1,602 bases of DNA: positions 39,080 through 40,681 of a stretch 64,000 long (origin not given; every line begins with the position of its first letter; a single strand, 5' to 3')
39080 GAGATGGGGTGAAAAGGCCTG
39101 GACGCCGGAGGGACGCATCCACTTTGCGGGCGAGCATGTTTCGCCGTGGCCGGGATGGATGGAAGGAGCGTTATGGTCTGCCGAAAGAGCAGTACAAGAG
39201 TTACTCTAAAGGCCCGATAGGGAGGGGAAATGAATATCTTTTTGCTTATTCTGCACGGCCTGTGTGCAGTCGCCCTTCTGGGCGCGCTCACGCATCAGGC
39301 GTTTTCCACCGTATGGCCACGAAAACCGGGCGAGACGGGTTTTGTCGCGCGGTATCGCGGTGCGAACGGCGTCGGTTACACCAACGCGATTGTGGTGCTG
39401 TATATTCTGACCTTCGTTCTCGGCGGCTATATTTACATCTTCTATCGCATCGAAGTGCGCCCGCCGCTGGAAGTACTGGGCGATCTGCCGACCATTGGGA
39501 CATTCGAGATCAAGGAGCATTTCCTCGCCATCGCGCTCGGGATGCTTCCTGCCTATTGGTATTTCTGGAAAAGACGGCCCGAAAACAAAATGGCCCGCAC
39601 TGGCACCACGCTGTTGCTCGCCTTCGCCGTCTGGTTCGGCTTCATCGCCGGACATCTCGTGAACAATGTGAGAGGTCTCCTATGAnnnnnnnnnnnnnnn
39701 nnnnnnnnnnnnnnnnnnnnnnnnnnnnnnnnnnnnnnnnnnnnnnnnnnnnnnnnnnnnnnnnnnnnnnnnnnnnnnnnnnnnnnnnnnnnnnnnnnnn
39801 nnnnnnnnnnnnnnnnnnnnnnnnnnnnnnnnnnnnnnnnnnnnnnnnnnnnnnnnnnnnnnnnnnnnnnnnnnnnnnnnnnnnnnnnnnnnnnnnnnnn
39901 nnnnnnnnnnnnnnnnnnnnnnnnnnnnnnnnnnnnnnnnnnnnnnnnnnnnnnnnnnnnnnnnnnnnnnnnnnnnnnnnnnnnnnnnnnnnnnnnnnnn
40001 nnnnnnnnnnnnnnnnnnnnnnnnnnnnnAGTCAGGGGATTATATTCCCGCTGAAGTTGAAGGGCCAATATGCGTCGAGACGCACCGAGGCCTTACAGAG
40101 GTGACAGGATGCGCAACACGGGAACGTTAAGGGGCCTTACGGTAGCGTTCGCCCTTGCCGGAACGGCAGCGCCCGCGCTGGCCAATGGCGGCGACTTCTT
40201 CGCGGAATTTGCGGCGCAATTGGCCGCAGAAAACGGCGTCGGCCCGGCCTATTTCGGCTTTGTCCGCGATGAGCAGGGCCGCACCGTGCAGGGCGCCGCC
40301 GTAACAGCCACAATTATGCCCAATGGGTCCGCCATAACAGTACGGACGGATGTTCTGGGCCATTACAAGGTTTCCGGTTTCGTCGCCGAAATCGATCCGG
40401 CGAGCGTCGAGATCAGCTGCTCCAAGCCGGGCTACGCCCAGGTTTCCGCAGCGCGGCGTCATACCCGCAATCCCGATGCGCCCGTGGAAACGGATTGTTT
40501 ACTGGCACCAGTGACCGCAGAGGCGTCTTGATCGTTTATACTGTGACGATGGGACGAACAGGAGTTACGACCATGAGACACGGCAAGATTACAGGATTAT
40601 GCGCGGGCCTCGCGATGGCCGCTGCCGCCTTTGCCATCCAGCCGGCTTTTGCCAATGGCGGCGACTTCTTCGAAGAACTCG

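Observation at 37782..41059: Five-gene operon: Tat-exported flavin amine oxidase, two small polytopic membrane proteins and two secreted paralogues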

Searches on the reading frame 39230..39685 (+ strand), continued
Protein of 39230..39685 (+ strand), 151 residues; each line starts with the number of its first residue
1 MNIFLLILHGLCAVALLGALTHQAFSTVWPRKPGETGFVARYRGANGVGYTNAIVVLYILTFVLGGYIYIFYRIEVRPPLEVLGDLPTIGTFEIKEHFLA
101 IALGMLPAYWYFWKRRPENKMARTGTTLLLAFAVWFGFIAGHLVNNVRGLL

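Call 31: find_encoding_contigs(protein=P0113, flank=8000, max_places=2)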
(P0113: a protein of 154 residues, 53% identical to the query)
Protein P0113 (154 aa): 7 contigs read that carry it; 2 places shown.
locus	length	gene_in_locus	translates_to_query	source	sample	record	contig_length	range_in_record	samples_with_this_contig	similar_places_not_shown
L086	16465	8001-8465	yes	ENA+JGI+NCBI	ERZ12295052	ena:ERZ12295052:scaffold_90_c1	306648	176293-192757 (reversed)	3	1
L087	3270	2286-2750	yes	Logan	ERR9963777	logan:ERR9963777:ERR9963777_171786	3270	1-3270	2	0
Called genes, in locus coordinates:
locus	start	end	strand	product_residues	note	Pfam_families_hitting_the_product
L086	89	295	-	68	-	PF01934:HepT-like (weak)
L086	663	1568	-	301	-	PF00009:GTP_EFTU (faint), PF01926:MMR_HSR1, PF02421:FeoB_N, PF03193:RsgA_GTPase (faint), PF10662:PduV-EutP (weak), PF00350:Dynamin_N (weak), PF07650:KH_2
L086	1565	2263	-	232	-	PF14622:Ribonucleas_3_3, PF00636:Ribonuclease_3, PF00035:dsrm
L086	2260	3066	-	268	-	PF10502:Peptidase_S26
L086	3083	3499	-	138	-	PF01648:ACPS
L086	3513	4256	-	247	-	PF03740:PdxJ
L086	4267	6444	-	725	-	PF01966:HD, PF13328:HD_4, PF04607:RelA_SpoT, PF02824:TGS, PF19296:RelA_AH, PF28438:RelA_RIS, PF13291:ACT_4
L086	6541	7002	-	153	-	PF01192:RNA_pol_Rpb6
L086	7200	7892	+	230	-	PF01936:NYN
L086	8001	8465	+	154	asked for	-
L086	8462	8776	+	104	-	-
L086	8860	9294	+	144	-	-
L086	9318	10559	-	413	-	PF13676:TIR_2, PF00595:PDZ (weak), PF13180:PDZ_2, PF17820:PDZ_6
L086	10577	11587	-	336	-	PF00497:SBP_bac_3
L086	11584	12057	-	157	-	PF01668:SmpB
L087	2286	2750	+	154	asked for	-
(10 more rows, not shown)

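Call 32: find_encoding_contigs(protein=P0048, flank=8000, max_places=2)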
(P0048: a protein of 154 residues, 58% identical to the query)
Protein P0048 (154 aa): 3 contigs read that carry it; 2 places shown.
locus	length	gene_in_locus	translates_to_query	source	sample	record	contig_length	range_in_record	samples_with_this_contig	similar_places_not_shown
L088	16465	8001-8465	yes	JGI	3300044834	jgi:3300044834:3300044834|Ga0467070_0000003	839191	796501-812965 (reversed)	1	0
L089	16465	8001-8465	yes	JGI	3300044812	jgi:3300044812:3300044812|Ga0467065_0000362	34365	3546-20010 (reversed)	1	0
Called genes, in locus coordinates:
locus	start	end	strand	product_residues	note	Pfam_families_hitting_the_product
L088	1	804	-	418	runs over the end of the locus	PF09731:Mitofilin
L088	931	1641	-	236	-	PF02602:HEM4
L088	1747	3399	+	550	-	PF08239:SH3_3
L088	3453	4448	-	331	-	PF01379:Porphobil_deam, PF03900:Porphobil_deamC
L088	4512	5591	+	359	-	PF00814:TsaD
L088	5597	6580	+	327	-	PF01210:NAD_Gly3P_dh_N, PF02558:ApbA, PF03446:NAD_binding_2 (weak), PF03807:F420_oxidored, PF07479:NAD_Gly3P_dh_C, PF20618:GPD_NAD_C_bact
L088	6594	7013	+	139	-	PF01878:EVE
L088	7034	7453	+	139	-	PF08570:DUF1761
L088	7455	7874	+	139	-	PF08570:DUF1761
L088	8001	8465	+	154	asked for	-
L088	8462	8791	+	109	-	-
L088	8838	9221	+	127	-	PF13620:CarboxypepD_reg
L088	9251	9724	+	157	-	-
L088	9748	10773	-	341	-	PF06144:DNA_pol3_delta (weak)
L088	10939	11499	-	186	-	-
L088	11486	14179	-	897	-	PF00133:tRNA-synt_1, PF01406:tRNA-synt_1e (faint), PF09334:tRNA-synt_1g, PF13603:tRNA-synt_1_2, PF00133:tRNA-synt_1, PF09334:tRNA-synt_1g (weak), PF08264:Anticodon_1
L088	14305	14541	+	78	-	PF09939:DUF2171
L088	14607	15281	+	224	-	PF01168:Ala_racemase_N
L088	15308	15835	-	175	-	PF03734:YkuD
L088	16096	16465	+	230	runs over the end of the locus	PF00072:Response_reg, PF00486:Trans_reg_C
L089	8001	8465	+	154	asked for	-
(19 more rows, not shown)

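Call 33: search_solved_structures(query=A1, max_evalue=10)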
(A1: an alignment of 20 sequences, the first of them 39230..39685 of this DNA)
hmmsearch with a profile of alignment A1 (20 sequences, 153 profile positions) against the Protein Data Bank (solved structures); distinct sequences matched with E-value up to 10: 3.
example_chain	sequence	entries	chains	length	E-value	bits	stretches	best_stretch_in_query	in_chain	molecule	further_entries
9f36_A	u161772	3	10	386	0.083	15.9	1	67-116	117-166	Arbitrium receptor from ATCC13952 phage | AimR 13952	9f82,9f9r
3din_E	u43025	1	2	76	2.4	11.1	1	1-68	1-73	Preprotein translocase subunit SecG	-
8xiq_A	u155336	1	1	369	3.4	10.6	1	114-148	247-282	Somatostatin receptor type 3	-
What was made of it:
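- Tried and rejected: A profile search of PDB sequences found nothing (call 33).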

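Call 34: search_protein_representatives(alignment_id=A1)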
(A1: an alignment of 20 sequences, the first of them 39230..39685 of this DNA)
Query: 20 sequences, 153 profile positions. Proteins with E-value up to 0.001 (for the whole library): 826; up to 1e-10: 420; up to 1e-30: 72. The best 150 are listed.
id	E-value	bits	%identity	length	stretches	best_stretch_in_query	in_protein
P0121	1.4e-61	223.0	-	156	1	1-151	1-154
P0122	3.7e-59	215.1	-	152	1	1-151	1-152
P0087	1.2e-57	210.2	-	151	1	1-151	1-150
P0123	3.9e-52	192.4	-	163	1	2-152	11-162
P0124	9.4e-52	191.1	-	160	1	2-152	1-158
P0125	1.4e-50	187.3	-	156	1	2-151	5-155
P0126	3.5e-50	186.0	-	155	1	2-152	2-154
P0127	1.4e-49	184.1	-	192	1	1-143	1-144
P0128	3.2e-49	182.9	-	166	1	2-152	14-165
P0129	7.9e-49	181.6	-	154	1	3-151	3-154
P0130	5.5e-48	178.9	-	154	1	1-151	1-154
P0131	2.0e-47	177.1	-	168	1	2-151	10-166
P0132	1.3e-46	174.4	-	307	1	1-151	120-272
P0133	1.5e-46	174.2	-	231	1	2-151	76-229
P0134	1.9e-46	173.8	-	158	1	1-152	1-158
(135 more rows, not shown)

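Call 37: search_protein_families(library=ncbifam, proteins=[L021:7372-9078:+, L019:7577-9967:+, L082:12390-12995:+, L050:8651-9973:+, L081:8625-10004:+, L088:9251-9724:+, L080:1891-2916:+, L085:8082-9734:+], max_evalue=0.01)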
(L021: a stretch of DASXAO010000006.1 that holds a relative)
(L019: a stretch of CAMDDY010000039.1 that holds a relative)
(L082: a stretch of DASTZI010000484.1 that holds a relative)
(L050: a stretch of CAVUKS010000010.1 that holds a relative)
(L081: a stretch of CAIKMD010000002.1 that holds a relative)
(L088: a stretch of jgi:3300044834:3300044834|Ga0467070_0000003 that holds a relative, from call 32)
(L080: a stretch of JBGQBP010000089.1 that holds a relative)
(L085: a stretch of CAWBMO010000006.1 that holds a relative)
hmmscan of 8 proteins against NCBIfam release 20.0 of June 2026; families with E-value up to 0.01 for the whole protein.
L021:7372-9078:+ (568 aa): 3 families
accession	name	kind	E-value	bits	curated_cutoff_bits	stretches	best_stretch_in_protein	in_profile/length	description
NF000096.1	stregra_B_VgbB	exception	5.4e-22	78.3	600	3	370-474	150-249/295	streptogramin B lyase Vgb(B)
NF000022.1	stregra_B_VgbA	exception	3e-21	75.8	600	1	438-563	45-166/299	streptogramin B lyase Vgb(A)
NF052228.1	T9SS_PorZ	equivalog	0.00023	19.8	260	0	412-518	436-557/757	type IX secretion system anionic LPS delivery protein PorZ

L019:7577-9967:+ (796 aa): 4 families
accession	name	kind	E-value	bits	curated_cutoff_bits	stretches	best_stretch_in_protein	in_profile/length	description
NF000096.1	stregra_B_VgbB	exception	7.4e-20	71.3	600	2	482-703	47-250/295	streptogramin B lyase Vgb(B)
NF000022.1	stregra_B_VgbA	exception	4.2e-18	65.5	600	1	592-781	60-240/299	streptogramin B lyase Vgb(A)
NF052228.1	T9SS_PorZ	equivalog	0.00012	20.7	260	1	637-740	433-551/757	type IX secretion system anionic LPS delivery protein PorZ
NF052345.1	S_layer_anammox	exception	0.0038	14.6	1400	1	269-362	1313-1401/1596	Kustd1514 family S-layer glycoprotein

L082:12390-12995:+ (201 aa): 0 families

L050:8651-9973:+ (440 aa): 0 families

L081:8625-10004:+ (459 aa): 8 families
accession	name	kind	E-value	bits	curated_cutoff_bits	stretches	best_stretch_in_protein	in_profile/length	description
TIGR01480.1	copper_res_A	subfamily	3.4e-47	161.2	478.95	3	7-177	5-182/593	copper resistance system multicopper oxidase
NF008205.1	PRK10965.1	equivalog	3.4e-31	108.7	525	2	36-279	47-288/529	multicopper oxidase CueO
TIGR03389.1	laccase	equivalog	3.3e-25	88.9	558.9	2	55-282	25-254/539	laccase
TIGR03388.1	ascorbase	equivalog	1.2e-19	70.4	614.8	1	56-179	22-145/542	L-ascorbate oxidase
TIGR02376.1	Cu_nitrite_red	equivalog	5.2e-15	55.6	296.3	1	33-286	26-290/326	copper-containing nitrite reductase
NF008135.0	PRK10883.1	equivalog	4.8e-14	51.7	581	1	19-281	31-287/471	cell division protein FtsP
TIGR03390.1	ascorbOXfungal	equivalog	1.9e-13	49.8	445.35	1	34-278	8-262/538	L-ascorbate oxidase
NF045554.1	AmiPhnlOxPhsA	equivalog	5.1e-05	22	950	0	55-85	44-74/581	O-aminophenol oxidase PhsA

L088:9251-9724:+ (157 aa): 0 families

L080:1891-2916:+ (341 aa): 2 families
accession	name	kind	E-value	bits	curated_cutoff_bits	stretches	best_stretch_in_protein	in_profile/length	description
TIGR01728.1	SsuA_fam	subfamily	4e-09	36.1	163.5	1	82-294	40-253/290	aliphatic sulfonate ABC transporter substrate-binding protein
TIGR02122.1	TRAP_TAXI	subfamily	0.00021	20.3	84.35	1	130-193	129-192/320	TAXI family TRAP transporter solute-binding subunit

L085:8082-9734:+ (550 aa): 0 families

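Call 38: search_protein_families(library=pfam, proteins=[L019:7577-9967:+, L081:8625-10004:+, L088:9251-9724:+, L085:8082-9734:+, L013:9111-9812:+, L059:8903-9817:+, L063:2185-3168:+, L030:4509-5309:+, L056:10470-11300:+, L012:9460-9888:+], max_evalue=0.01)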
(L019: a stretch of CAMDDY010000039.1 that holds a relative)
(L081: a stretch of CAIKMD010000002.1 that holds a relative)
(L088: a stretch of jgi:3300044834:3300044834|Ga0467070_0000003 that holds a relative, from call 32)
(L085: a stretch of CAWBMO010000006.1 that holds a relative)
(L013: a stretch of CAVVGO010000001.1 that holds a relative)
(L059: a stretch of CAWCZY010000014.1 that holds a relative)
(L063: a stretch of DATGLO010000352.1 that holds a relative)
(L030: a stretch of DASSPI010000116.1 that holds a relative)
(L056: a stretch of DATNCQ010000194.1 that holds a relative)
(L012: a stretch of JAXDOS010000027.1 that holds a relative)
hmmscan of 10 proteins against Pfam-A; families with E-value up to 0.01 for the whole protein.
L019:7577-9967:+ (796 aa): 8 families
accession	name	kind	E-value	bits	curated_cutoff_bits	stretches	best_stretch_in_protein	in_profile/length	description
PF24684.1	Vgb_lyase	-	9.2e-27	94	50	2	638-790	16-163/290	Virginiamycin B lyase family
PF13620.12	CarboxypepD_reg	-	1.2e-10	42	32.3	1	271-352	2-81/82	Carboxypeptidase regulatory-like domain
PF08450.18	SGL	-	3.1e-09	37.3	26.3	0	683-719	189-225/246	SMP-30/Gluconolactonase/LRE-like region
PF17210.9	SdrD_B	-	1.5e-05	25.6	29.7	1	273-347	15-85/112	SdrD B-like domain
PF13449.12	Phytase-like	-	0.00052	20.4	27.6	0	543-609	72-126/284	Esterase-like activity of phytase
PF21959.2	DUF6923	-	0.0018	18.5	27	0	597-626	139-169/234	Repeat of unknown function (DUF6923)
PF13715.12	CarbopepD_reg_2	-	0.0047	17.4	32.2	1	273-331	3-56/88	CarboxypepD_reg-like domain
PF19077.6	Big_13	-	0.0084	17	27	0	285-335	42-89/102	Bacterial Ig-like domain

L081:8625-10004:+ (459 aa): 3 families
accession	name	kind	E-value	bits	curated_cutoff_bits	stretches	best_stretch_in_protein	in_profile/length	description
PF07731.20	Cu-oxidase_2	-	2.2e-31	108.9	20.4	2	356-456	18-131/137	Multicopper oxidase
PF07732.21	Cu-oxidase_3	-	1.6e-25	89.9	21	1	55-158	16-116/119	Multicopper oxidase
PF00394.28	Cu-oxidase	-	4.4e-19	69.6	21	1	195-289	31-133/157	Multicopper oxidase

L088:9251-9724:+ (157 aa): 1 family
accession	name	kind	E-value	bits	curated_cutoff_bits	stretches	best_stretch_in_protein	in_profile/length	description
PF01322.25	Cytochrom_C_2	-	0.0026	19.1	26.5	1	99-129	87-117/121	Cytochrome C'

L085:8082-9734:+ (550 aa): 0 families

L013:9111-9812:+ (233 aa): 1 family
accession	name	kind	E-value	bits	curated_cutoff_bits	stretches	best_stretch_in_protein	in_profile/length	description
PF01569.27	PAP2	-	9.3e-13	48.5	27.2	1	118-213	17-124/130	PAP2 superfamily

L059:8903-9817:+ (304 aa): 1 family
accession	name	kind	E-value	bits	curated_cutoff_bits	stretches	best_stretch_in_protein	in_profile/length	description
PF03544.19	TonB_C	-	0.00017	22.4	24.6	1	229-285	20-78/79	Gram-negative bacterial TonB protein C-terminal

L063:2185-3168:+ (327 aa): 4 families
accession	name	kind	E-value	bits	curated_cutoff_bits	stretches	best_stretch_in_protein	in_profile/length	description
PF02558.23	ApbA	-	2.7e-18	66.5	22.2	1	3-170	1-148/150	Ketopantoate reductase PanE/ApbA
PF08546.17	ApbA_C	-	1.6e-15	58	22.7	1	197-315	1-123/125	Ketopantoate reductase PanE/ApbA C terminal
PF03807.23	F420_oxidored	-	0.0013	19.7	21.6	1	2-87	1-79/94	NADP oxidoreductase coenzyme F420-dependent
PF01210.29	NAD_Gly3P_dh_N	-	0.0021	18.5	23.1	1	2-104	1-106/158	NAD-dependent glycerol-3-phosphate dehydrogenase N-terminus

L030:4509-5309:+ (266 aa): 2 families
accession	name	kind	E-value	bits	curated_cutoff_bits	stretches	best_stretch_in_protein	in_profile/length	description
PF00899.27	ThiF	-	1.7e-71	240.6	28.1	1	10-243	1-228/238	ThiF family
PF03435.24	Sacchrp_dh_NADP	-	0.0076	17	25.1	0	32-152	1-100/129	Saccharopine dehydrogenase NADP binding domain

L056:10470-11300:+ (277 aa): 0 families

L012:9460-9888:+ (142 aa): 1 family
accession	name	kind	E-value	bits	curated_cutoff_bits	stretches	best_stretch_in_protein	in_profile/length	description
PF08570.15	DUF1761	-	4.5e-27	95.2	31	1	10-136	2-122/123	Protein of unknown function (DUF1761)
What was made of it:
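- Closest known: CopC-CopD copper system. Same: One locus has a multicopper oxidase upstream (call 38).
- A multicopper oxidase lies 2 nt upstream in L081 (calls 37, 38). One locus has a multicopper oxidase 2 nt upstream of g2, which recalls copA-copC-copD (calls 37, 38).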

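Call 45: search_solved_structures(query=L031:8297-9967:+, max_evalue=0.01)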
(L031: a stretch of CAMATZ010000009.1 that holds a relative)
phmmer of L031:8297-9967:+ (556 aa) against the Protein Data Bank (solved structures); distinct sequences matched with E-value up to 0.01: 23.
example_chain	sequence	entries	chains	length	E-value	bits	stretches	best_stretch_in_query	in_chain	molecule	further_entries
2qc5_A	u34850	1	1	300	3.9e-25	91.8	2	403-519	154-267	Streptogramin B lactonase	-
2z2p_A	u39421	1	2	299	1.3e-21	80.2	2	403-517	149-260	Virginiamycin B lyase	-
2z2n_A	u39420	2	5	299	2.5e-21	79.2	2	403-517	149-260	virginiamycin B lyase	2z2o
6i38_A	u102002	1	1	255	3.7e-10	42.3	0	253-292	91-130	nv2Pizza6-AYW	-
6i37_A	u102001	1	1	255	1.1e-09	40.8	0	253-291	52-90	nv1Pizza6-AYW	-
6i3b_A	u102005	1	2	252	1.6e-09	40.3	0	253-292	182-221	cPizza6-AYW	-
6f0q_A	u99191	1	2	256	1.8e-09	40.1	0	253-291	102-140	Pizza6-AYW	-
6i39_A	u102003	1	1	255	6e-09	38.3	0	253-293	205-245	v31Pizza6-AYW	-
6i3a_A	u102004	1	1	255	7.6e-09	38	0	253-293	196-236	v22Pizza6-AYW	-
7zqg_A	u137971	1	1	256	1.7e-07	33.5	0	253-298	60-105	Pizza6-KSH-TSH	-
7zcj_A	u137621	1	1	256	2.6e-07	32.9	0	253-290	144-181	Pizza6-TNH-TSH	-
7zq2_A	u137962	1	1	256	3.2e-07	32.7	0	253-297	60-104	Pizza6-RSH-TSH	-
7zph_A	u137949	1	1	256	3.5e-07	32.5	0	253-291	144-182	Pizza6-TNK-RSH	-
6f0s_A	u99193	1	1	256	4.7e-07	32.1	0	253-294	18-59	Pizza6-SYW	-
6rej_A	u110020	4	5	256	1.4e-06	30.5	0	253-294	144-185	Pizza6-SH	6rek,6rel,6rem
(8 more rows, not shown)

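Call 55: search_protein_families(library=pfam, alignment_id=A2, max_evalue=1)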
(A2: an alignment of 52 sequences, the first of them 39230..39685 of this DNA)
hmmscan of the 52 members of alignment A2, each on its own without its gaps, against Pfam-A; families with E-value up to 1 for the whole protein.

A. member 1, window:39230-39685:+ (151 aa): 3 families
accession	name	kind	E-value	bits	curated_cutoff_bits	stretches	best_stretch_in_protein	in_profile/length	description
PF16927.11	HisKA_7TM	-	0.0041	17.4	28.6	2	99-144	4-47/224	N-terminal 7TM region of histidine kinase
PF10785.14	NADH-u_ox-rdase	-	0.018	16.1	25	1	96-144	24-73/87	NADH-ubiquinone oxidoreductase complex I, 21 kDa subunit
PF03419.18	Peptidase_U4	-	0.089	12.5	28.4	1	50-116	85-133/284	Sporulation factor SpoIIGA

B. families by the number of members that match (of 52 scanned): 44 families (the first 25 are shown)
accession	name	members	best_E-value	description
PF03419.18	Peptidase_U4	6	0.018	Sporulation factor SpoIIGA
PF10785.14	NADH-u_ox-rdase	5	0.016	NADH-ubiquinone oxidoreductase complex I, 21 kDa subunit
PF16927.11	HisKA_7TM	4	0.0041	N-terminal 7TM region of histidine kinase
PF02628.20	COX15-CtaA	4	0.01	Cytochrome oxidase assembly protein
PF10027.14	DUF2269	3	0.00019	Predicted integral membrane protein (DUF2269)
PF06195.18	DUF996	2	0.0026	Protein of unknown function (DUF996)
PF19227.5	Salyut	2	0.0049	Salyut domain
PF16491.10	Peptidase_M48_N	2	0.016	CAAX prenyl protease N-terminal, five membrane helices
PF03134.24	TB2_DP1_HVA22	2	0.023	TB2/DP1, HVA22 family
PF12911.12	OppC_N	2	0.05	N-terminal TM domain of oligopeptide transport permease C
PF06645.18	SPC12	2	0.26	Microsomal signal peptidase 12 kDa subunit (SPC12)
PF20589.3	DUF6790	1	7.1e-05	Family of unknown function (DUF6790)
PF06522.17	B12D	1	0.00023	NADH-ubiquinone reductase complex 1 MLRQ subunit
PF14897.12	EpsG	1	0.0014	EpsG family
PF13631.11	Cytochrom_B_N_2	1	0.003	Cytochrome b(N-terminal)/b6/petB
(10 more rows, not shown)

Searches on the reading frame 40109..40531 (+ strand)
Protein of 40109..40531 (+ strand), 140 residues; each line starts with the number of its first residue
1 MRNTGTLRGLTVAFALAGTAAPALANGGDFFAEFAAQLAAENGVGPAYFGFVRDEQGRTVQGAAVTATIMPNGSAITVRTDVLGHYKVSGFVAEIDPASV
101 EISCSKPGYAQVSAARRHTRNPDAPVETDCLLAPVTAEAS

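Call 3: search_protein_families(library=pfam, proteins=[window:40109-40531:+], max_evalue=1)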
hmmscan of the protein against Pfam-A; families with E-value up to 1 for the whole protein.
window:40109-40531:+ (140 aa): 3 families
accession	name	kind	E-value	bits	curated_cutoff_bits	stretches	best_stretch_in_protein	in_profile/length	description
PF13620.12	CarboxypepD_reg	-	4.6e-09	36.9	32.3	1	50-114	4-64/82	Carboxypeptidase regulatory-like domain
PF16127.10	DUF4839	-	0.039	14.5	25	1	32-83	4-54/123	Domain of unknown function (DUF4839)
PF02369.22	Big_1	-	0.08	13.5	34.9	1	51-89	24-65/93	Bacterial Ig-like domain (group 1)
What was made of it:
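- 40109..40531 (+): g4: secreted CarboxypepD_reg beta-sandwich (140 aa). The signal peptide ends ALA|NGGDFF, and there are two conserved Cys. Pfam PF13620 at 36.9 bits, above the cutoff (call 3).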

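Call 4: search_protein_families(library=ncbifam, proteins=[window:40109-40531:+], max_evalue=1)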
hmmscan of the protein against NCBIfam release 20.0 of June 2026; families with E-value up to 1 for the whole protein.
window:40109-40531:+ (140 aa): 0 families
